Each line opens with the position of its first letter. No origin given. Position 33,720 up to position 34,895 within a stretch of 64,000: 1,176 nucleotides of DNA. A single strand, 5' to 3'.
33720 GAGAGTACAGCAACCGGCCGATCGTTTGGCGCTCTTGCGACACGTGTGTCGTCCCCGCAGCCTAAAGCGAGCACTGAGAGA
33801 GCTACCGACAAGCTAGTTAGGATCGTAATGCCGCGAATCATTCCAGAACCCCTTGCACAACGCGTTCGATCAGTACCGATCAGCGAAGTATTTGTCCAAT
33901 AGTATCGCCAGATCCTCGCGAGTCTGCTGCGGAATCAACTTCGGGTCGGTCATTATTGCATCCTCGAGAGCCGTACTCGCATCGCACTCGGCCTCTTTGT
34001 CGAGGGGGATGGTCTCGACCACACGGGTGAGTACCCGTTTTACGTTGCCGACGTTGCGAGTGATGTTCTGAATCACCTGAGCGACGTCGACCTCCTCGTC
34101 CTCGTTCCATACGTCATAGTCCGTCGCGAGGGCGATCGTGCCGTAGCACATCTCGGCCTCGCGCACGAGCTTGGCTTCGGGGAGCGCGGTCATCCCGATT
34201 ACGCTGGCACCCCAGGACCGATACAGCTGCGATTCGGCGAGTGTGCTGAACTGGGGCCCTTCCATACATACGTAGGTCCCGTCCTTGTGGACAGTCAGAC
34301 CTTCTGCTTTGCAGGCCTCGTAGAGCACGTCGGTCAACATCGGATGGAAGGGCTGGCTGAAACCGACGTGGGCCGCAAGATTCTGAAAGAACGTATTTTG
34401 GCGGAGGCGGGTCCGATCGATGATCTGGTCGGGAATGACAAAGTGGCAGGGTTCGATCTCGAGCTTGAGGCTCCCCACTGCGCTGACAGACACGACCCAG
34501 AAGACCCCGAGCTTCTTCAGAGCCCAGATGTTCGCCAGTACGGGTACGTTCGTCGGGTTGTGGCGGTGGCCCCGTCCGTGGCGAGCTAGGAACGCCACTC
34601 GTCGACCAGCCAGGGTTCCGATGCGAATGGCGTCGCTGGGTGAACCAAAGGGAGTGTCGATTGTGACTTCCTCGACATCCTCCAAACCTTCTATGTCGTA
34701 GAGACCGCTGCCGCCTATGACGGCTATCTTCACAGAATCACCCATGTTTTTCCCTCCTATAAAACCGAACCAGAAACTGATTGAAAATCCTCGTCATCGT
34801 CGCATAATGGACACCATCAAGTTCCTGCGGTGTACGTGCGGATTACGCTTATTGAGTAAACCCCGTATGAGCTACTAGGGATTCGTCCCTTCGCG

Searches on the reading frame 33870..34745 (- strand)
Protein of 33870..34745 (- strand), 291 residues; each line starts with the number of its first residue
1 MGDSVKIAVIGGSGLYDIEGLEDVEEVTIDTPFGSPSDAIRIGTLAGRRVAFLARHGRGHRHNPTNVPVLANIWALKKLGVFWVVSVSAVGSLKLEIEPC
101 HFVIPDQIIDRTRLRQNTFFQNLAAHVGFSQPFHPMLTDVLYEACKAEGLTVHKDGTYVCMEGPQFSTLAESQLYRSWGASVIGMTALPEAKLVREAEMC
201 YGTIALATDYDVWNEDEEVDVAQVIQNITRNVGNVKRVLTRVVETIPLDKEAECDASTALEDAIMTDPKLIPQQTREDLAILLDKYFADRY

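Call 13: search_protein_families(library=pfam, proteins=[window:33870-34745:-], max_evalue=0.001)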
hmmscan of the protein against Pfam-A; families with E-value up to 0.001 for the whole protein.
window:33870-34745:- (291 aa): 1 family
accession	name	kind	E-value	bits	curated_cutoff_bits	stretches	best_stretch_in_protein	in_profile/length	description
PF01048.26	PNP_UDP_1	-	5.8e-46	157.2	25.1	1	6-244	1-233/233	Phosphorylase superfamily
